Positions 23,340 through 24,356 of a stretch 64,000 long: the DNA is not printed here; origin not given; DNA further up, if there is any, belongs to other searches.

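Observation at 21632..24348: AT-richer ~2.7 kb five-gene cassette between the dmgdh-like gene and ndk, bracketed by an 18/20 direct repeat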

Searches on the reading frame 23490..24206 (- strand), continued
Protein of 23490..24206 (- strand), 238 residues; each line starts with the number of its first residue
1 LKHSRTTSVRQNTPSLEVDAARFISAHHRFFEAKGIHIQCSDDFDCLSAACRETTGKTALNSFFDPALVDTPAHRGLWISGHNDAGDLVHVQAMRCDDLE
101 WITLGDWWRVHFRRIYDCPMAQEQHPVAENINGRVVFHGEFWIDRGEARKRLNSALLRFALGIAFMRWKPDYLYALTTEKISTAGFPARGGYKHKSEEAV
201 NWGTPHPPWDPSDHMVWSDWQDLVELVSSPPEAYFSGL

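Call 59: search_solved_structures(query=A5, max_evalue=10)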
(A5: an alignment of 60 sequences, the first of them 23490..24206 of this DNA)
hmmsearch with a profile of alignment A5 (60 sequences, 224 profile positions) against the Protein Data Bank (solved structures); distinct sequences matched with E-value up to 10: 1.
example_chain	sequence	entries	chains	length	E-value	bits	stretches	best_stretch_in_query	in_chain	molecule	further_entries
31mr_A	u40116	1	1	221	0.61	12.4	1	30-86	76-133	Cell envelope proteinase A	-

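Call 60: search_protein_families(library=pfam, alignment_id=A5, max_evalue=0.1)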
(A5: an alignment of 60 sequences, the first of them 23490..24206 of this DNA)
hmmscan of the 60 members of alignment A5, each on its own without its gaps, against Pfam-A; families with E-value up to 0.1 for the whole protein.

A. member 1, window:23490-24206:- (238 aa): 0 families

B. families by the number of members that match (of 60 scanned): 11 families
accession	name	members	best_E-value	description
PF00583.31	Acetyltransf_1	4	0.0013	Acetyltransferase (GNAT) family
PF13508.13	Acetyltransf_7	3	0.0033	Acetyltransferase (GNAT) domain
PF25432.1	FF_PRPF40A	2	0.0083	PRPF40A-like, FF domain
PF06852.18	DUF1248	1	0.019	Protein of unknown function (DUF1248)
PF11588.13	DUF3243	1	0.02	Protein of unknown function (DUF3243)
PF21715.3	CggR_N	1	0.039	CggR N-terminal DNA binding domain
PF24693.1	DUF7660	1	0.04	Family of unknown function (DUF7660)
PF04663.18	Phenol_monoox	1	0.043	Phenol hydroxylase conserved region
PF09334.17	tRNA-synt_1g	1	0.043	tRNA synthetases class I (M)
PF17459.7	DUF5422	1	0.045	Family of unknown function (DUF5422)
PF13622.12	4HBT_3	1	0.075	Acyl-CoA thioesterase N-terminal domain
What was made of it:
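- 23490..24206 (-): p238, convergent with parB and overlapping its 3' end by 38 nt. It may have a divergent GNAT-like fold. 4 of 60 relatives give weak Pfam GNAT hits (call 60).
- On GNAT acyltransferases: 4 of 60 relatives hit Acetyltransf_1 weakly, best E 1.3e-3 (call 60).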

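Call 61: find_encoding_contigs(protein=P0026, flank=6000, max_places=2)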
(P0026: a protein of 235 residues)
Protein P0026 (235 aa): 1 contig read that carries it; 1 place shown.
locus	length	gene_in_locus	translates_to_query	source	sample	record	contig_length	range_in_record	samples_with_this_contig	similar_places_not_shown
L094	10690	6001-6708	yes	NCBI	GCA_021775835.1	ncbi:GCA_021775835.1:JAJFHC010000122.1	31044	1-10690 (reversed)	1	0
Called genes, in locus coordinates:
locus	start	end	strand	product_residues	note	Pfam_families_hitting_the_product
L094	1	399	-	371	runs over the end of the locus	PF01266:DAO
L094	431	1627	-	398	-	PF07690:MFS_1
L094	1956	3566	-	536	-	PF00916:Sulfate_transp, PF01740:STAS (weak)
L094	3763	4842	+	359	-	PF00400:WD40 (faint), PF25175:Beta-prop_WDR5 (faint), PF24817:WD40_WDHD1_1st (faint), PF25174:Beta-prop_THOC3, PF23381:Beta-prop_IFT122_1st, PF23414:Beta-prop_EML_2, PF24814:WD40_Prp19, PF25173:Beta-prop_WDR3_1st, +1 more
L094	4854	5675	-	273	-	PF00106:adh_short, PF23441:SDR, PF13561:adh_short_C2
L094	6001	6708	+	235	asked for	-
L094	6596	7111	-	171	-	-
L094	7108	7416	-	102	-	-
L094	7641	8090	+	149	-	PF00583:Acetyltransf_1, PF13673:Acetyltransf_10, PF13508:Acetyltransf_7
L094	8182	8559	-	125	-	-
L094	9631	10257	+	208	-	-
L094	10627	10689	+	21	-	?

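Call 62: find_encoding_contigs(protein=P0020, flank=6000, max_places=2)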
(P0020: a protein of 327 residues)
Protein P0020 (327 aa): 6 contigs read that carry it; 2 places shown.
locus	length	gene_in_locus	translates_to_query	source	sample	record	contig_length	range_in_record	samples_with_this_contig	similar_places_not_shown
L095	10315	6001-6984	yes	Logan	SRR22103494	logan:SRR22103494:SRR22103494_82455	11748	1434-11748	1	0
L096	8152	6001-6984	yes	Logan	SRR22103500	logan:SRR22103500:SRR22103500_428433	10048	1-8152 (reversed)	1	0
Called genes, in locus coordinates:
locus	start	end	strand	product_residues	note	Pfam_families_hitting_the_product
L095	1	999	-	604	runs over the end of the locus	PF01321:Creatinase_N, PF16189:Creatinase_N_2, PF00557:Peptidase_M24, PF16188:Peptidase_M24_C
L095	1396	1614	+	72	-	PF06568:YjiS-like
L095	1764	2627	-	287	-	PF06325:PrmA, PF05175:MTS, PF13489:Methyltransf_23 (weak), PF08241:Methyltransf_11 (faint), PF13649:Methyltransf_25, PF13847:Methyltransf_31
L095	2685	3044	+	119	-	-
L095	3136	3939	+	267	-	PF13280:WYL (weak)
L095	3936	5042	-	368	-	PF01494:FAD_binding_3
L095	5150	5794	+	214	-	-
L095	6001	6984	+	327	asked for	-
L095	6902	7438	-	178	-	-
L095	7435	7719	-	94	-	-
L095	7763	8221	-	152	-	PF01381:HTH_3, PF07022:Phage_CI_repr, PF15943:YdaS_toxin (weak)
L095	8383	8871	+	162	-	PF05618:RimB-like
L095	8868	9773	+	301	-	PF18030:Rimk_N, PF02655:ATP-grasp_3, PF02955:GSH-S_ATP, PF08443:RimK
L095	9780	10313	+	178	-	?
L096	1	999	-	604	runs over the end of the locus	PF01321:Creatinase_N, PF16189:Creatinase_N_2, PF00557:Peptidase_M24, PF16188:Peptidase_M24_C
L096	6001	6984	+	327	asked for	-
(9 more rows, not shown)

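Call 64: find_related_loci(query=A6, collection=viral_contigs, flank=6000)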
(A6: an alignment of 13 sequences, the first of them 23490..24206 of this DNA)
Query A6 (238 aa) in viral_contigs; peptide patterns used: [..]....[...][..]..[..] (x = any residue, [..] = any of these).
18 stretches matched a pattern; 2 encode a relative of the query (tblastn E <= 1e-3); 2 distinct loci.
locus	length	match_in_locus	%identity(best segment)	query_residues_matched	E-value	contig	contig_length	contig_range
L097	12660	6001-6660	29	18-227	6e-26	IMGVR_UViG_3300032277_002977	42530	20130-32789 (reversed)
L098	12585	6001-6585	28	33-230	1e-18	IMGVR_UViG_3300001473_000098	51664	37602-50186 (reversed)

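Call 65: find_related_loci(query=A6, collection=metagenome_contigs, flank=6000)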
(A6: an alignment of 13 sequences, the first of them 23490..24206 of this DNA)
Query A6 (238 aa) in metagenome_contigs; peptide patterns used: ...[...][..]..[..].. (x = any residue, [..] = any of these).
461 stretches matched a pattern; 290 encode a relative of the query (tblastn E <= 1e-3); the best 80 are kept; 80 distinct loci.
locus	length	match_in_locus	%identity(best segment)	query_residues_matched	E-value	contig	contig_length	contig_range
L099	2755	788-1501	87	1-238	7e-150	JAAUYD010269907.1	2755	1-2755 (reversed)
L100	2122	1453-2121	65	1-223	2e-110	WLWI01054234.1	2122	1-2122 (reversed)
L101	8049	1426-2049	34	20-227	3e-41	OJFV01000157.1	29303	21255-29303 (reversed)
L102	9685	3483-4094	33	20-223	2e-39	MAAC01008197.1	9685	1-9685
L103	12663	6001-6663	34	21-231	2e-36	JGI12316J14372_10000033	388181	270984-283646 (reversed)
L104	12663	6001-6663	34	21-231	2e-36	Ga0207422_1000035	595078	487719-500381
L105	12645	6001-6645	31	17-231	2e-34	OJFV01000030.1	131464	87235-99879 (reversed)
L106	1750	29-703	33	18-232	2e-34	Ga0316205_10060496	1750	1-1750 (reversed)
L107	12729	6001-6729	31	1-232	2e-30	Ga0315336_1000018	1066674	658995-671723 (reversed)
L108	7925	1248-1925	30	14-229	3e-30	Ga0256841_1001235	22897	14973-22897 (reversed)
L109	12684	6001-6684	29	12-233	9e-30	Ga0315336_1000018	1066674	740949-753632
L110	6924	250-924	32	18-233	1e-29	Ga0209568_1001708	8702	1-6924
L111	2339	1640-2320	30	22-238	2e-29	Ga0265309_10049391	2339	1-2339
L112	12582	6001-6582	34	19-202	2e-29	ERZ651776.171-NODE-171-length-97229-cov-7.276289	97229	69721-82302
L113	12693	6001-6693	31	7-226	2e-29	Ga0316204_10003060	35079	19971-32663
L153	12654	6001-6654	29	24-233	1e-24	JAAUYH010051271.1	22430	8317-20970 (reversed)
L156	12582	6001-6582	31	19-202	1e-24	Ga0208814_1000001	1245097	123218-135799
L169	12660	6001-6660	30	18-231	2e-24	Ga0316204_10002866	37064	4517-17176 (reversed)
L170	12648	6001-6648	30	31-237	3e-24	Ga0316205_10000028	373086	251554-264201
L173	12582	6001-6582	31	19-202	4e-24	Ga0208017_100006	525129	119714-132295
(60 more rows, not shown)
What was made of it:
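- Tried and rejected: A 13-sequence alignment worked (calls 64, 65).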

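Call 74: search_protein_families(library=pfam, proteins=[L092:7602-8132:-, L095:6902-7438:-, L093:6593-7171:-, L095:7435-7719:-, L095:7763-8221:-, L092:8459-8929:-, L173:5380-5830:+], max_evalue=0.1)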
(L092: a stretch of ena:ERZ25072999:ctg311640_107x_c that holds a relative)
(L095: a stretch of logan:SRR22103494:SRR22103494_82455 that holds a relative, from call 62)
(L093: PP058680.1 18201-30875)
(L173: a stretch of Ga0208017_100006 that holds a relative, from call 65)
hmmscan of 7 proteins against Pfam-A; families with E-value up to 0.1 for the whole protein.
L092:7602-8132:- (176 aa): 0 families

L095:6902-7438:- (178 aa): 1 family
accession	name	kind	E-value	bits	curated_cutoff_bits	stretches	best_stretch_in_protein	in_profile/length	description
PF22406.1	DdMyo7_FERM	-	0.068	14.1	27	0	94-169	26-104/111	DdMyo7 FERM domain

L093:6593-7171:- (192 aa): 0 families

L095:7435-7719:- (94 aa): 1 family
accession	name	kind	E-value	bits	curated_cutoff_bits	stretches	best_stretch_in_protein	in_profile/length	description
PF16320.10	Ribosomal_L12_N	-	0.022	14.9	25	1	53-79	7-33/48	Ribosomal protein L7/L12 dimerisation domain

L095:7763-8221:- (152 aa): 13 families
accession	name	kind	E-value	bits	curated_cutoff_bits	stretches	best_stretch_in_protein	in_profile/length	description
PF01381.28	HTH_3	-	9.1e-12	45.3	23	1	13-62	6-55/55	Helix-turn-helix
PF07022.19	Phage_CI_repr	-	3.2e-08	34.2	22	1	18-68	14-63/65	Bacteriophage CI repressor helix-turn-helix domain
PF15943.11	YdaS_toxin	-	4e-06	27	30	1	18-56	10-48/65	Bacterial toxin YdaS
PF13560.12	HTH_31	-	0.00012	22.7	27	1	4-57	2-56/64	Helix-turn-helix domain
PF13443.12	HTH_26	-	0.00075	20.1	22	1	16-60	10-55/63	Cro/C1-type HTH DNA-binding domain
PF13384.12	HTH_23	-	0.00095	19.4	24.6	1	7-38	9-39/50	Homeodomain-like domain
PF07037.17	YfeC-like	-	0.0016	19.1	22.9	1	18-41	2-25/122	Transcription regulator YfeC-like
PF14549.12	P22_Cro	-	0.0082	16.3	30.2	1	20-55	13-45/60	DNA-binding transcriptional regulator Cro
PF12844.13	HTH_19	-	0.0094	16.3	30.2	1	13-65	9-61/64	Helix-turn-helix domain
PF13551.12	HTH_29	-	0.0098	16.4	28.1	1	14-38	10-34/64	Winged helix-turn helix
PF16677.11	GP3_package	-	0.023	15.3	29.4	1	17-43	34-60/105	DNA-packaging protein gp3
PF13518.12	HTH_28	-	0.041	14.4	25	1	7-38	4-34/52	Helix-turn-helix domain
PF12802.13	MarR_2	-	0.056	14.1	27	0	8-35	10-39/61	MarR family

L092:8459-8929:- (156 aa): 1 family
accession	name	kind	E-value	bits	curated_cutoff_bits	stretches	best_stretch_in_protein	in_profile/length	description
PF07130.17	YebG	-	0.00048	20.5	27.5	0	107-132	7-32/74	YebG protein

L173:5380-5830:+ (150 aa): 0 families

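Call 81: search_protein_families(library=phrogs, proteins=[L093:6019-6729:+, L093:6593-7171:-, L092:7001-7693:+, L092:7602-8132:-, L091:7001-7720:+, L095:6902-7438:-, L093:7168-7401:-, L092:6350-6859:+, L097:6001-6660:+], max_evalue=0.01)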
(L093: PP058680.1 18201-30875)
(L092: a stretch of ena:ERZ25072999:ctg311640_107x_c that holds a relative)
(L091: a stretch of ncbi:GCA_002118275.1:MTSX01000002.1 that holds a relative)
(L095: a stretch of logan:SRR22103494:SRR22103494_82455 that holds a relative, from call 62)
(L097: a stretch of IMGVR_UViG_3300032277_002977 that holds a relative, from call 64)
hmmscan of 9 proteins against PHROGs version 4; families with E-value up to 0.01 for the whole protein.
L093:6019-6729:+ (236 aa): 0 families

L093:6593-7171:- (192 aa): 0 families

L092:7001-7693:+ (230 aa): 0 families

L092:7602-8132:- (176 aa): 0 families

L091:7001-7720:+ (239 aa): 0 families

L095:6902-7438:- (178 aa): 0 families

L093:7168-7401:- (77 aa): 0 families

L092:6350-6859:+ (169 aa): 2 families
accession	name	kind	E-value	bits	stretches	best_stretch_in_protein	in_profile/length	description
phrog_27141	-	unknown function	6.6e-06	27.2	1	54-141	4-89/139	-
phrog_18569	-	unknown function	0.0024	19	1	93-138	35-80/95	-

L097:6001-6660:+ (220 aa): 0 families

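Call 82: search_protein_families(library=padloc, proteins=[L093:6019-6729:+, L093:6593-7171:-, L092:7001-7693:+, L092:7602-8132:-, L091:7001-7720:+, L095:6902-7438:-, L092:6350-6859:+, L173:6010-6660:+], max_evalue=0.01)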
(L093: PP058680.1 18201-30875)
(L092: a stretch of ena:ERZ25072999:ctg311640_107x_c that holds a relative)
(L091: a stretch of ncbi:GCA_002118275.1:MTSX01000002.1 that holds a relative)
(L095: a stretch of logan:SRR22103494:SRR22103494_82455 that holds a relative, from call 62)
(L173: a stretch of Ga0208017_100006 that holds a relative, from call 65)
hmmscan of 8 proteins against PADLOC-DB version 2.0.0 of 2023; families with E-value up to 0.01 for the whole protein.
L093:6019-6729:+ (236 aa): 0 families

L093:6593-7171:- (192 aa): 0 families

L092:7001-7693:+ (230 aa): 0 families

L092:7602-8132:- (176 aa): 0 families

L091:7001-7720:+ (239 aa): 0 families

L095:6902-7438:- (178 aa): 0 families

L092:6350-6859:+ (169 aa): 0 families

L173:6010-6660:+ (217 aa): 0 families

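Call 88: search_protein_families(library=pfam, alignment_id=A8, max_evalue=0.00001)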
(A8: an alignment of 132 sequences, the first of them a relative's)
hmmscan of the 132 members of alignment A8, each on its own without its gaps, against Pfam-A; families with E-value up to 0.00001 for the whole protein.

A. member 1, L098:87-749:+ (221 aa): 0 families

B. families by the number of members that match (of 132 scanned): 150 families (the first 25 are shown)
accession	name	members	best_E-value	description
PF00430.23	ATP-synt_B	4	4.2e-26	ATP synthase B/B' CF(0)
PF01381.28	HTH_3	4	5.8e-15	Helix-turn-helix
PF06245.16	DUF1015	3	1.9e-102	Protein of unknown function (DUF1015)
PF02518.31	HATPase_c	3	2.6e-27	Histidine kinase-, DNA gyrase B-, and HSP90-like ATPase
PF00512.31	HisKA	3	3e-21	His Kinase A (phospho-acceptor) domain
PF00533.33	BRCT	3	6.2e-16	BRCA1 C Terminus (BRCT) domain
PF12826.13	HHH_2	3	7.5e-16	Helix-hairpin-helix motif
PF02743.24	dCache_1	3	2.3e-15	Cache domain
PF02668.22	TauD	3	1.1e-14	Taurine catabolism dioxygenase TauD, TfdA family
PF13560.12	HTH_31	3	6.5e-14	Helix-turn-helix domain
PF03119.21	DNA_ligase_ZBD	3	3.9e-12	NAD-dependent DNA ligase C4 zinc finger domain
PF12844.13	HTH_19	3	4.8e-09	Helix-turn-helix domain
PF01425.27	Amidase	2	7.4e-150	Amidase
PF01653.23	DNA_ligase_aden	2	4.1e-91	NAD-dependent DNA ligase adenylation domain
PF00119.25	ATP-synt_A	2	2.8e-65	ATP synthase A chain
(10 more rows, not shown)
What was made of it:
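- Most convergent-class copies in metagenomes are flanked by housekeeping genes (call 88).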
